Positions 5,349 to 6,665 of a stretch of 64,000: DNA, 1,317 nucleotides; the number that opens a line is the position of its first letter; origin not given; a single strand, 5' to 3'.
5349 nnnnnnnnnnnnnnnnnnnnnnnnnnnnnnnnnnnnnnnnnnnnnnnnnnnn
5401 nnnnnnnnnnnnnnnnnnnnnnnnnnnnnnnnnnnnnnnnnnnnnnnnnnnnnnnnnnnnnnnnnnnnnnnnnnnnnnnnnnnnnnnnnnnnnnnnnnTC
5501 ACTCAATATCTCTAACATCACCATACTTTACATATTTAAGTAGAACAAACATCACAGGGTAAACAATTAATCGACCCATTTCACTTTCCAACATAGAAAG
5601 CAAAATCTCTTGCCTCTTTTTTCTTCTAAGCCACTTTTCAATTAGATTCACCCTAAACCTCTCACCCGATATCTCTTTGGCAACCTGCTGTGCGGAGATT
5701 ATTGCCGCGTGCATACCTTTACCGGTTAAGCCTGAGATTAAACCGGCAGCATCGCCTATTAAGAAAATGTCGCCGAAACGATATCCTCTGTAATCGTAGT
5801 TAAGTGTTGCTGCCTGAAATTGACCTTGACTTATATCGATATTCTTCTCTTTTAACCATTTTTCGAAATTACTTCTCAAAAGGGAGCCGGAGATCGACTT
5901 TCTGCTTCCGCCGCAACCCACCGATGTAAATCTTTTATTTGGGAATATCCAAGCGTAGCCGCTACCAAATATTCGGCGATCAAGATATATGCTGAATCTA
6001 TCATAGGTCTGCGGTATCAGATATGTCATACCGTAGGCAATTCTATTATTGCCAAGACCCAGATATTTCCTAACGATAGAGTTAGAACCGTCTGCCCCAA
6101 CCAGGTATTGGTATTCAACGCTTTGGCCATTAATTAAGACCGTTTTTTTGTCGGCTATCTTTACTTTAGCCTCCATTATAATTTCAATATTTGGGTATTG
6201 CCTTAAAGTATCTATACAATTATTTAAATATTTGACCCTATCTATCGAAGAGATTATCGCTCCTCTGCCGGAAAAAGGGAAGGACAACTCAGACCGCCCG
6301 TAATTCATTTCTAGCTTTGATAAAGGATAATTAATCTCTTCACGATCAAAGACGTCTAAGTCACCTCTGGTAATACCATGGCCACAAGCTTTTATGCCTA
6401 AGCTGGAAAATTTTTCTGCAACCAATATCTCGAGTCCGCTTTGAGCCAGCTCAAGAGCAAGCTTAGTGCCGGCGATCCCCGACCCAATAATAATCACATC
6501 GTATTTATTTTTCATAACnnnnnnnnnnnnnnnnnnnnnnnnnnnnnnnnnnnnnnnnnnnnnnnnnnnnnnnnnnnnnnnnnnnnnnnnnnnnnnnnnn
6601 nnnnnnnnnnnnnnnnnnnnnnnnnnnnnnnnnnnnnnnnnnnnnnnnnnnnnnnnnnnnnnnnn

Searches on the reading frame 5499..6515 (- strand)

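Call 70: search_protein_families(library=pfam, proteins=[window:5499-6515:-], max_evalue=0.001)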
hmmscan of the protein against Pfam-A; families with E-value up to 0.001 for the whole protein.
window:5499-6515:- (338 aa): 8 families
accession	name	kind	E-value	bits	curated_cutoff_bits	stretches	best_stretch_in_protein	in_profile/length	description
PF01494.25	FAD_binding_3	-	4.8e-17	62.6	22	2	4-58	1-55/349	FAD binding domain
PF07992.20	Pyr_redox_2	-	2.8e-09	37.3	26.1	1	5-154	1-119/291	Pyridine nucleotide-disulphide oxidoreductase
PF01134.28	GIDA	-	5e-06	26.3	22.1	1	6-144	1-150/391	Glucose inhibited division protein A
PF01266.30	DAO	-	1.1e-05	25.6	27.9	1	6-40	1-35/353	FAD dependent oxidoreductase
PF00890.30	FAD_binding_2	-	1.9e-05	24.5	20.4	1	6-40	1-35/414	FAD binding domain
PF13450.12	NAD_binding_8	-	0.00019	22.1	21.9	0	9-42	1-34/68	NAD(P)-binding Rossmann-like domain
PF03486.20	HI0933_like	-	0.00066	19.6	50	0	6-47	2-43/244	HI0933-like protein Rossmann domain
PF22578.2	GGR_cat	-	0.00077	19.7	27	0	171-226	17-73/88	Geranylgeranyl reductase catalytic domain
